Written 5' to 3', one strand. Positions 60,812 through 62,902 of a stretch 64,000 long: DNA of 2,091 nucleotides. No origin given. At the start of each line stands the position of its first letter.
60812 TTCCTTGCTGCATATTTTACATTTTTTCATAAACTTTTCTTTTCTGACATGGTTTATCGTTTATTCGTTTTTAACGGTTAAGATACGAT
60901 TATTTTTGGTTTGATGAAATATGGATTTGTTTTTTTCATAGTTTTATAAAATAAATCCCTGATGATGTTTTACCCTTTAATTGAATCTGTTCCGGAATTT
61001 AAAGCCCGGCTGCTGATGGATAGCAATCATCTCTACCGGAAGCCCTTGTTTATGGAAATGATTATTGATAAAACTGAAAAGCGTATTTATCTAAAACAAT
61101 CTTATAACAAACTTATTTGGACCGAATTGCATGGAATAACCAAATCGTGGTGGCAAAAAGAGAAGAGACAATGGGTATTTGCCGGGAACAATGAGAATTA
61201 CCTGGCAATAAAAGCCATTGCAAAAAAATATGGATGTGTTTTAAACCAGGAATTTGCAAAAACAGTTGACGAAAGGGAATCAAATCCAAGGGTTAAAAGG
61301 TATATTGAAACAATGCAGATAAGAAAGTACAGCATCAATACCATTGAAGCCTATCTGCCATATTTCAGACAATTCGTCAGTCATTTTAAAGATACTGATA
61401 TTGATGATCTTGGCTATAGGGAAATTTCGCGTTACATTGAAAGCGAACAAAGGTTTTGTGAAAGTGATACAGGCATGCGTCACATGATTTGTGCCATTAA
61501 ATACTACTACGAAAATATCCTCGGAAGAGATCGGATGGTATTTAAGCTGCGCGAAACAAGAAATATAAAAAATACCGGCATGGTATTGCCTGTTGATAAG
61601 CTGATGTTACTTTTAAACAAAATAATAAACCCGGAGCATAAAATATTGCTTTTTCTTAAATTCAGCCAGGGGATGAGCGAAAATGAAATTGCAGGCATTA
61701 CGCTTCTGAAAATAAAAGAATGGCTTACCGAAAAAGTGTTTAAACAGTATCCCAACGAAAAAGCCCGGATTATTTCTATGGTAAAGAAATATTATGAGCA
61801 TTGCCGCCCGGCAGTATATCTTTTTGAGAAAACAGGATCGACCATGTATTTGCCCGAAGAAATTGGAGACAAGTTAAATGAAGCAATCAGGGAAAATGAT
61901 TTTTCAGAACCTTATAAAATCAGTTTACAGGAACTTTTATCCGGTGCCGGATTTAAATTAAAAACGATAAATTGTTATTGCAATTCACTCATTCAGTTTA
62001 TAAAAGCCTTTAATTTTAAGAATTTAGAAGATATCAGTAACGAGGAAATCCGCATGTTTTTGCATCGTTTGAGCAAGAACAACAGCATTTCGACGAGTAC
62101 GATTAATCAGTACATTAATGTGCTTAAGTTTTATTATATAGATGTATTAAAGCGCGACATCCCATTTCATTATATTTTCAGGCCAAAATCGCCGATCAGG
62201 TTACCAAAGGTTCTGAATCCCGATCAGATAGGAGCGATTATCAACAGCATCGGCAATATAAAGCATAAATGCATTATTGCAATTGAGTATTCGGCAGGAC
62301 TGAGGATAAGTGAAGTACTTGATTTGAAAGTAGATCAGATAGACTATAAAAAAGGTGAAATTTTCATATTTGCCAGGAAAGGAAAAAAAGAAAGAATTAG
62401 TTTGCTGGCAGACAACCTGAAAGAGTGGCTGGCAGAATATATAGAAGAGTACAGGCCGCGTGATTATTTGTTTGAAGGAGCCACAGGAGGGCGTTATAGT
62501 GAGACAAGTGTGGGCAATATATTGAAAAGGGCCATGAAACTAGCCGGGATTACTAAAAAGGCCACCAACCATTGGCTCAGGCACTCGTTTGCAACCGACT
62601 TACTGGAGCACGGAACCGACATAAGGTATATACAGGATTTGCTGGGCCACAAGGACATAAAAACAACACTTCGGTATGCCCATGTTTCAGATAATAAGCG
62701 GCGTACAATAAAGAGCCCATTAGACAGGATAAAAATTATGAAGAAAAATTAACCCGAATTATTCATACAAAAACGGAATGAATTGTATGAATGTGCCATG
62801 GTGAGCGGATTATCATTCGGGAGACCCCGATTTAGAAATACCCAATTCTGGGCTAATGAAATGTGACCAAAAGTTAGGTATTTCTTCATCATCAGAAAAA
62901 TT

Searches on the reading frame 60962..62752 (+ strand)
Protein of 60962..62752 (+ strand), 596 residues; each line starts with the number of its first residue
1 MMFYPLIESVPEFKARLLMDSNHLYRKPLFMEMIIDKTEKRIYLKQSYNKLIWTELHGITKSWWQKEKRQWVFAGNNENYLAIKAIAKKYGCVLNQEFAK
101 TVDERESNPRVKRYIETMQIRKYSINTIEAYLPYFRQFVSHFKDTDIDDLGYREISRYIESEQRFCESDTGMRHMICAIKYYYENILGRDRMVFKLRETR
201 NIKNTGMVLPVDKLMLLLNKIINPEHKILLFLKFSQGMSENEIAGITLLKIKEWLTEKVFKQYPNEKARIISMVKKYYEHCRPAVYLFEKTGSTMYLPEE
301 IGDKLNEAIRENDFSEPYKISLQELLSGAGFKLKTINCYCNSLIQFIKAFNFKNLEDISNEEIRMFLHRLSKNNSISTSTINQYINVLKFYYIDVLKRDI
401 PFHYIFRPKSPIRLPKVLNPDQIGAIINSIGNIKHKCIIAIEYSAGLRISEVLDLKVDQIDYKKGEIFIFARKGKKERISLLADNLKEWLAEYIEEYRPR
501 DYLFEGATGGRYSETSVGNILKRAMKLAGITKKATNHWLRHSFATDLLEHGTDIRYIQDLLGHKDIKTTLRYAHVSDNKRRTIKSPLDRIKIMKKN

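Call 63: search_protein_families(library=pfam, proteins=[window:60962-62752:+], max_evalue=0.0001)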
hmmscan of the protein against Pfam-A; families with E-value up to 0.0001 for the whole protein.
window:60962-62752:+ (596 aa): 3 families
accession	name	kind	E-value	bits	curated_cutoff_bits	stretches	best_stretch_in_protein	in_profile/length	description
PF00589.27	Phage_integrase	-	5.6e-40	137.4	27.1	1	417-578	2-171/172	Phage integrase family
PF13495.12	Phage_int_SAM_4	-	1.8e-27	96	27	2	323-400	6-83/85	Phage integrase, N-terminal SAM-like domain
PF02899.23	Phage_int_SAM_1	-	5.1e-13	49.6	22.3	0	330-392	13-76/83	Phage integrase, N-terminal SAM-like domain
